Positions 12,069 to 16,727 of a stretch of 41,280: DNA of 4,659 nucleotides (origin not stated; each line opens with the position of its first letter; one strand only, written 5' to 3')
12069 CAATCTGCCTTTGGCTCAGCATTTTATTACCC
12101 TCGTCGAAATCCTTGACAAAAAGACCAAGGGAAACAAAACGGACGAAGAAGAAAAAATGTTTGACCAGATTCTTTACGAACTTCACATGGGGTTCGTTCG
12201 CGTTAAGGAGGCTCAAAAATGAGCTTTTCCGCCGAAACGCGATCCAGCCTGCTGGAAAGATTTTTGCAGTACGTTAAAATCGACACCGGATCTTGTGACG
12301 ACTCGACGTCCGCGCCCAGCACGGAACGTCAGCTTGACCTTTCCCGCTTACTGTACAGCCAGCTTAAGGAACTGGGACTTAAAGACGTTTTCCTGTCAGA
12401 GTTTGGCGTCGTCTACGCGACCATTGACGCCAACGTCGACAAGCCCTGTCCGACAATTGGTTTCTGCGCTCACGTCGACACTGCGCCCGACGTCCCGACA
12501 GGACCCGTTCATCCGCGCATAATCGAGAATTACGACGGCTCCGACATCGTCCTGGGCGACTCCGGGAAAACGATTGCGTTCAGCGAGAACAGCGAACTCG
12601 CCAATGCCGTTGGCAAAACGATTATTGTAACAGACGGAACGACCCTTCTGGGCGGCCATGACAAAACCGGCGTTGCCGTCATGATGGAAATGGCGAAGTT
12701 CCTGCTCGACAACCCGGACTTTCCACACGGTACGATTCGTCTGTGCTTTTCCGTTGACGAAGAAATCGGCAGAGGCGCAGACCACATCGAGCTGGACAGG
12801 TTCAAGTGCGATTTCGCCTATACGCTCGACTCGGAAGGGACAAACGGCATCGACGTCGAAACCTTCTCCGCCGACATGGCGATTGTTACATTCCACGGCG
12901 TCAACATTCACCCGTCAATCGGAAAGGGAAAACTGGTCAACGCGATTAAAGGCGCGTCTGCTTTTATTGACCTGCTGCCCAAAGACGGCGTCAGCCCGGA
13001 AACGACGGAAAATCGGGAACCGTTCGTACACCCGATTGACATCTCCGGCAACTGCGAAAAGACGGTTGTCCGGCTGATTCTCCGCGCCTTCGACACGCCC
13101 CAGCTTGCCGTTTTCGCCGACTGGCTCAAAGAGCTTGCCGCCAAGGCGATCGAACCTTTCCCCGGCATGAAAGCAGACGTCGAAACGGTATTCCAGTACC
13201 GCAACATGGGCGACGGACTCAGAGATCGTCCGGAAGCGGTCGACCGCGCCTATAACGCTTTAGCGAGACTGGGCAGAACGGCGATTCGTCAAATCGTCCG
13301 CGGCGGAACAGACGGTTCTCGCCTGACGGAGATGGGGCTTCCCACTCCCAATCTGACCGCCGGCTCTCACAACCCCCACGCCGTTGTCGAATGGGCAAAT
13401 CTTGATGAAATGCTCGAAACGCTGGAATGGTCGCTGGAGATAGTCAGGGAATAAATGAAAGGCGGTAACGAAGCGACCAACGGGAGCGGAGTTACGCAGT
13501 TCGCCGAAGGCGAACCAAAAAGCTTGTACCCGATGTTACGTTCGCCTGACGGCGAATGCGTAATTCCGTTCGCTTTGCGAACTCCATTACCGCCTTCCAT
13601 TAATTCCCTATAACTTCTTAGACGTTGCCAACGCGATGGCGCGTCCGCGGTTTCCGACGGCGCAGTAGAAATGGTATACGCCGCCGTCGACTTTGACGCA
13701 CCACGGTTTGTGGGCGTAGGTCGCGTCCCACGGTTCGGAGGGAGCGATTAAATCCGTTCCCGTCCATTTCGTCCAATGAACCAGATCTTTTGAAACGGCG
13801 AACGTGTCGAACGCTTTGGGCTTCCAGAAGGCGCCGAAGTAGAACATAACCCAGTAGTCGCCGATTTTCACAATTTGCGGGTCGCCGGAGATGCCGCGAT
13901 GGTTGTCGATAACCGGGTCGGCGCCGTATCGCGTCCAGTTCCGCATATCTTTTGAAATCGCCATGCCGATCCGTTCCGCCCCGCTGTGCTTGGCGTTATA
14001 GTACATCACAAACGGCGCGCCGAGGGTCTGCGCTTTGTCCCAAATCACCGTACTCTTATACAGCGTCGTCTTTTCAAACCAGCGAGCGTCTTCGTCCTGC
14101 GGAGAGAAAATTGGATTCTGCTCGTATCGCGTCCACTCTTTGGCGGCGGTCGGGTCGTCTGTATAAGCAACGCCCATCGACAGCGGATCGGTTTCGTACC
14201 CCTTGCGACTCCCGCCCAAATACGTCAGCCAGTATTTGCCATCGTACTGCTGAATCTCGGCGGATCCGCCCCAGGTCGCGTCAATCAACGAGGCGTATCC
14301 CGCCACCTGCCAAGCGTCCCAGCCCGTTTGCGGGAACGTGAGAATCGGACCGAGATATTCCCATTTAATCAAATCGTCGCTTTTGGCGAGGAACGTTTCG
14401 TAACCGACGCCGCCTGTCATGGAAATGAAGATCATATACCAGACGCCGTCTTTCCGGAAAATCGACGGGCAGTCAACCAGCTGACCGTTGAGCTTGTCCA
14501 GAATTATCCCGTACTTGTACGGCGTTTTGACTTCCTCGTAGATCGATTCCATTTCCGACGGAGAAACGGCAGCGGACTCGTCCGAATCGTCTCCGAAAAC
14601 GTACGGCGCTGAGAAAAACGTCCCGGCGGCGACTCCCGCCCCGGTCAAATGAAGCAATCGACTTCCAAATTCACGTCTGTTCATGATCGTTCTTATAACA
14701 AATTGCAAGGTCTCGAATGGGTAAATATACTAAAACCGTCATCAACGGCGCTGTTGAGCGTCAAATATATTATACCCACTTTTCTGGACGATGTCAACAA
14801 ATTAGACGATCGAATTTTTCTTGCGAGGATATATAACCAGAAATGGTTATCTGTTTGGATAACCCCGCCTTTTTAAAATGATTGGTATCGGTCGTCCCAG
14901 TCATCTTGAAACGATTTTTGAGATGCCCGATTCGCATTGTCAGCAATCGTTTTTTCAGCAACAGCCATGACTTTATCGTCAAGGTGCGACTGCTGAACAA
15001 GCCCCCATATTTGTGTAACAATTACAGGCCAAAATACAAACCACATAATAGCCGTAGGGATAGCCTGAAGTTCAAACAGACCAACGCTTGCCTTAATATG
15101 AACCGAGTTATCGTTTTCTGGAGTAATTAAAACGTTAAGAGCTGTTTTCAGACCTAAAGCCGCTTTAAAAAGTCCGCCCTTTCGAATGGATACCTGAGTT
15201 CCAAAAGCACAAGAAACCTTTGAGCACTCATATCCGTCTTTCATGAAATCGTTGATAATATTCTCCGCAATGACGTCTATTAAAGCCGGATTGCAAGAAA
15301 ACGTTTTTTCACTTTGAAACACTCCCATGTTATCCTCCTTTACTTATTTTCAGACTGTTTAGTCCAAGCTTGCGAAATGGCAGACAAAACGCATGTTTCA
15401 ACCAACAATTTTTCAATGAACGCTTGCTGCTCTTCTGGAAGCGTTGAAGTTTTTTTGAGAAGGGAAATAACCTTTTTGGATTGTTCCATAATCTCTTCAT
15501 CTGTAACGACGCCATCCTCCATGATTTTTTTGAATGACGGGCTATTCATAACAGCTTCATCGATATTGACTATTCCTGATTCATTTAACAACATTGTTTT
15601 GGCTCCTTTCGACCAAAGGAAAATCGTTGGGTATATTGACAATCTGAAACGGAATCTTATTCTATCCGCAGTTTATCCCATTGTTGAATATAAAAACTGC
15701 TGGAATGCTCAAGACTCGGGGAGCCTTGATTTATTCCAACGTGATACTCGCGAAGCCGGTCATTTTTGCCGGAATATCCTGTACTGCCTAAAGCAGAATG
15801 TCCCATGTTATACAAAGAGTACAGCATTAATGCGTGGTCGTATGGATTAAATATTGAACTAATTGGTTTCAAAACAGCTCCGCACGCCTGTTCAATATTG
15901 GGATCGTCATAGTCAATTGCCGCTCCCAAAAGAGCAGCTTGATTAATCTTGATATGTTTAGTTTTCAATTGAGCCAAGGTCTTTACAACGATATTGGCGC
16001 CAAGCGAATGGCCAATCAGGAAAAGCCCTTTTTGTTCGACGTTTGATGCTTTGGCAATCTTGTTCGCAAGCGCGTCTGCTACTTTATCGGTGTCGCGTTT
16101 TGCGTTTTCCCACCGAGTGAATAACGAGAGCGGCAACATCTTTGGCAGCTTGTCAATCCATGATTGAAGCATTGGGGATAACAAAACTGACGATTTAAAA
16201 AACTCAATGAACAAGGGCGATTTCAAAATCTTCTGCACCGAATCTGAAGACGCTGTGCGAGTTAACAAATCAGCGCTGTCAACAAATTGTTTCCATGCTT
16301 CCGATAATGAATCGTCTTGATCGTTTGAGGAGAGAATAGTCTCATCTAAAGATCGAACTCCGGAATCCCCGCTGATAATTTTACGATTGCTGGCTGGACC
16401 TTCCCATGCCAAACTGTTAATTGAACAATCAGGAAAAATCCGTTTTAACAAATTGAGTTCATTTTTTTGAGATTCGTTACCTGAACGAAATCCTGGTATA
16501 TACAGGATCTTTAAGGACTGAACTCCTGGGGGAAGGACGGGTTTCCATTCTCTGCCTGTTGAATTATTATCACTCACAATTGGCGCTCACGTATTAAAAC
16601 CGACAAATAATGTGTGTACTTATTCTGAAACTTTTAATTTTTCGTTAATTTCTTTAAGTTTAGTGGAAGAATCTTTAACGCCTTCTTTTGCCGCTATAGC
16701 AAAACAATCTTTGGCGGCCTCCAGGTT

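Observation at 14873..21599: Candidate undescribed conflict/defence system: tandem GTPases, a membrane protein, a lipase-like hydrolase and two small coupled proteins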

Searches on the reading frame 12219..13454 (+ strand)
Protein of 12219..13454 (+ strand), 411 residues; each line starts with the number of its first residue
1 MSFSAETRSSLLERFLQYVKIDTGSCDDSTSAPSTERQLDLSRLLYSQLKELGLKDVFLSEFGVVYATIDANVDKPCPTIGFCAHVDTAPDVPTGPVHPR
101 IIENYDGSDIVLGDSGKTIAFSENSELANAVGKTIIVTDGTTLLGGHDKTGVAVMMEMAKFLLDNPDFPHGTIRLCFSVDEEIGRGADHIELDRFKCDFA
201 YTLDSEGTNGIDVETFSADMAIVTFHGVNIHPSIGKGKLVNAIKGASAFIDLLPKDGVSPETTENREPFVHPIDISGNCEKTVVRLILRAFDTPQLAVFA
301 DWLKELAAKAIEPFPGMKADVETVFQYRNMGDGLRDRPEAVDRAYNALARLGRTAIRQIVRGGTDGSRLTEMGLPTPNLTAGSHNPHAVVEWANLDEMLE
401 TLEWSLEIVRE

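Call 41: search_protein_families(library=pfam, proteins=[window:12219-13454:+], max_evalue=0.00001)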
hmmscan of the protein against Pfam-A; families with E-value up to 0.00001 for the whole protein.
window:12219-13454:+ (411 aa): 2 families
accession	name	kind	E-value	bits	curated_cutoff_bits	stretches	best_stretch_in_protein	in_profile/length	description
PF01546.33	Peptidase_M20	-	5.9e-10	39.8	24.6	1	148-408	36-203/206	Peptidase family M20/M25/M40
PF07687.19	M20_dimer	-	3.9e-07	30.4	21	1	214-308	2-97/107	Peptidase dimerisation domain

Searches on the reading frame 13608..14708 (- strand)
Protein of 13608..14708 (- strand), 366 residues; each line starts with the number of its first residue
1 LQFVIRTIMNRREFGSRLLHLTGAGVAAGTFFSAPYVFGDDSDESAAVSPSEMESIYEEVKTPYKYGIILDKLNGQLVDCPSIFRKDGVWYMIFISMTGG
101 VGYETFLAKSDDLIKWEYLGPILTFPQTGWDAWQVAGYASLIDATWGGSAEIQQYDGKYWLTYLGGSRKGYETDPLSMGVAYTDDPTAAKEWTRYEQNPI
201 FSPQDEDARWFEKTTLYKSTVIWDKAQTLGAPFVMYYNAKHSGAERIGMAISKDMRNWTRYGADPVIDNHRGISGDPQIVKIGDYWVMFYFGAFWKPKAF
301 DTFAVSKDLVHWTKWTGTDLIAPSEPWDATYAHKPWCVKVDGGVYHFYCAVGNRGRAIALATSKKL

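Call 41: search_protein_families(library=pfam, proteins=[window:13608-14708:-], max_evalue=0.00001)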
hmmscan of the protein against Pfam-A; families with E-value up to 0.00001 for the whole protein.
window:13608-14708:- (366 aa): 1 family
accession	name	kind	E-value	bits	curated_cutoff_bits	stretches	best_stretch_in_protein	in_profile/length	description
PF04041.19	Glyco_hydro_130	-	5.6e-07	29.2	26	0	215-312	34-136/320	beta-1,4-mannooligosaccharide phosphorylase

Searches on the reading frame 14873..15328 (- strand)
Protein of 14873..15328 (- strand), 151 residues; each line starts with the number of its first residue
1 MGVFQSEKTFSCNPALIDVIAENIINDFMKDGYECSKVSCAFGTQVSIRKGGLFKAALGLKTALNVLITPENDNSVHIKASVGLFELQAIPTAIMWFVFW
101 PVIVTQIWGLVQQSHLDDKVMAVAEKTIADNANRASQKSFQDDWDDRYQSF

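Call 3: search_protein_families(library=pfam, proteins=[window:14873-15328:-], max_evalue=1)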
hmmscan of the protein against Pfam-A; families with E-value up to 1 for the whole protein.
window:14873-15328:- (151 aa): 0 families

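Call 4: search_protein_families(library=padloc, proteins=[window:14873-15328:-], max_evalue=1)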
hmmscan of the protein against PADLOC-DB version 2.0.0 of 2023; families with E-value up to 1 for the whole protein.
window:14873-15328:- (151 aa): 0 families

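Call 5: search_protein_families(library=ncbifam, proteins=[window:14873-15328:-], max_evalue=1)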
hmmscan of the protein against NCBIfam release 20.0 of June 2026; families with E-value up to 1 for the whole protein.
window:14873-15328:- (151 aa): 0 families

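Call 43: search_protein_families(library=phrogs, proteins=[window:14873-15328:-], max_evalue=0.1)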
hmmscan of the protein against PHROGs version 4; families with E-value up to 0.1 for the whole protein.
window:14873-15328:- (151 aa): 0 families

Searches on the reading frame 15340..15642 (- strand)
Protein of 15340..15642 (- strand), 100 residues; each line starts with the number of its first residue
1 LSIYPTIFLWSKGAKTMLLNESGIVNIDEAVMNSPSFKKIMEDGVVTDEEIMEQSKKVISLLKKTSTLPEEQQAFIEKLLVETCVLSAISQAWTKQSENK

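Call 3: search_protein_families(library=pfam, proteins=[window:15340-15642:-], max_evalue=1)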
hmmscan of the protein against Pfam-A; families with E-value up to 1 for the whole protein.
window:15340-15642:- (100 aa): 3 families
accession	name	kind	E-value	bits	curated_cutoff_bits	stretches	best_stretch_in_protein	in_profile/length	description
PF05183.17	RdRP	-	0.011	14.9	23.8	1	7-81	233-306/582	RNA dependent RNA polymerase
PF09312.16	SurA_N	-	0.037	14.6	30.8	1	40-91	7-57/118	SurA N-terminal domain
PF04219.17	DUF413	-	0.23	11.9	25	1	47-95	21-71/90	Protein of unknown function, DUF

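Call 4: search_protein_families(library=padloc, proteins=[window:15340-15642:-], max_evalue=1)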
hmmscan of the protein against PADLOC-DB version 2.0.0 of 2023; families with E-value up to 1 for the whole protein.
window:15340-15642:- (100 aa): 0 families

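Call 5: search_protein_families(library=ncbifam, proteins=[window:15340-15642:-], max_evalue=1)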
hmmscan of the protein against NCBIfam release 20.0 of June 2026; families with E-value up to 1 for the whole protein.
window:15340-15642:- (100 aa): 1 family
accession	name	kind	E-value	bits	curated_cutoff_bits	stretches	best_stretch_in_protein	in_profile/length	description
NF005715.0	PRK07530.1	equivalog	0.058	12.8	420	1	43-80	156-193/292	3-hydroxybutyryl-CoA dehydrogenase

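Call 43: search_protein_families(library=phrogs, proteins=[window:15340-15594:-], max_evalue=0.1)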
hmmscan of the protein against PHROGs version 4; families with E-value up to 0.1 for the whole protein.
window:15340-15594:- (84 aa): 0 families

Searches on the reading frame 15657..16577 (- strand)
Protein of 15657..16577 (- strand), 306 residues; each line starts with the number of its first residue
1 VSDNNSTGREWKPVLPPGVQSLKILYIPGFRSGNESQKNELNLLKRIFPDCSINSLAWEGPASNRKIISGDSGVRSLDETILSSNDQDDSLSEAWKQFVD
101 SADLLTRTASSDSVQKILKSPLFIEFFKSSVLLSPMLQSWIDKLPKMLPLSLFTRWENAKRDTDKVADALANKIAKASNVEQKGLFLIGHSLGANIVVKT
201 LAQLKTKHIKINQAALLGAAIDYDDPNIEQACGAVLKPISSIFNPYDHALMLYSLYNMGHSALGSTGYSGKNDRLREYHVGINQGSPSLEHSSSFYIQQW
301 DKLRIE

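Call 3: search_protein_families(library=pfam, proteins=[window:15657-16577:-], max_evalue=1)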
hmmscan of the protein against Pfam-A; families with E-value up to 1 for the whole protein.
window:15657-16577:- (306 aa): 10 families
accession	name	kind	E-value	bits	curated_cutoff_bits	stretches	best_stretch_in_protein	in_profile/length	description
PF05277.18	DUF726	-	8e-06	25.5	22.6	1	153-250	190-288/343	Protein of unknown function (DUF726)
PF12146.15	Hydrolase_4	-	3.8e-05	23.6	27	1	171-238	66-129/239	Serine aminopeptidase, S33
PF05990.18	DUF900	-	6.8e-05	22.9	20.5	1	160-269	70-186/232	Alpha/beta hydrolase of unknown function (DUF900)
PF02450.21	LCAT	-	0.00038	20.2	21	1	156-208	94-146/392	Lecithin:cholesterol acyltransferase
PF12048.14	DUF3530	-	0.00099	18.9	29.8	1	104-209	168-221/310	Protein of unknown function (DUF3530)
PF07859.19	Abhydrolase_3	-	0.0011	19.2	25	1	157-223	46-112/210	alpha/beta hydrolase fold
PF10230.15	LIDHydrolase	-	0.0012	19.1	27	1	168-217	70-116/262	Lipid-droplet associated hydrolase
PF06057.17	VirJ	-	0.0026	18.1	22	1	159-219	42-104/191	Bacterial virulence protein (VirJ)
PF06821.19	Ser_hydrolase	-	0.0035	17.7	22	1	167-226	39-96/172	Serine hydrolase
PF00975.26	Thioesterase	-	0.048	14.3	26.4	1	156-211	41-94/226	Thioesterase domain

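Call 4: search_protein_families(library=padloc, proteins=[window:15657-16577:-], max_evalue=1)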
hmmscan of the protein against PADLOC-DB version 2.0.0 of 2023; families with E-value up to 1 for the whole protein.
window:15657-16577:- (306 aa): 0 families

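Call 5: search_protein_families(library=ncbifam, proteins=[window:15657-16577:-], max_evalue=1)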
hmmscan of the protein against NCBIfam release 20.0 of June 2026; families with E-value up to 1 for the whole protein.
window:15657-16577:- (306 aa): 3 families
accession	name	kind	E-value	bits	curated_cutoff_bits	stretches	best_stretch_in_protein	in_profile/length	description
TIGR01607.1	PST-A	paralog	0.011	14.8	218.25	1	172-209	133-168/332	Plasmodium subtelomeric family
NF011457.0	PRK14875.1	equivalog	0.07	12.1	307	1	162-208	180-222/372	acetoin dehydrogenase dihydrolipoyllysine-residue acetyltransferase subunit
NF008340.0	PRK11126.1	equivalog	0.095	11.9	261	1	161-211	59-104/255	2-succinyl-6-hydroxy-2,4-cyclohexadiene-1-carboxylate synthase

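Call 11: search_solved_structures(query=window:15657-16577:-, max_evalue=1)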
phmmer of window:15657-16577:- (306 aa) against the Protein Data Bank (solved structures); distinct sequences matched with E-value up to 1: 1.
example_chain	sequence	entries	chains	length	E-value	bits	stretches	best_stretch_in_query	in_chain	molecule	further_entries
9xhn_A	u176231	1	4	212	0.43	13.1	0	160-224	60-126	AcvB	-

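Call 43: search_protein_families(library=phrogs, proteins=[window:15657-16577:-], max_evalue=0.1)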
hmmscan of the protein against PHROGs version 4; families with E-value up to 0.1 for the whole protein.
window:15657-16577:- (306 aa): 1 family
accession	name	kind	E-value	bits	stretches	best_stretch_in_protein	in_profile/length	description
phrog_35015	-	unknown function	0.0045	17.4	1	148-215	74-141/272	-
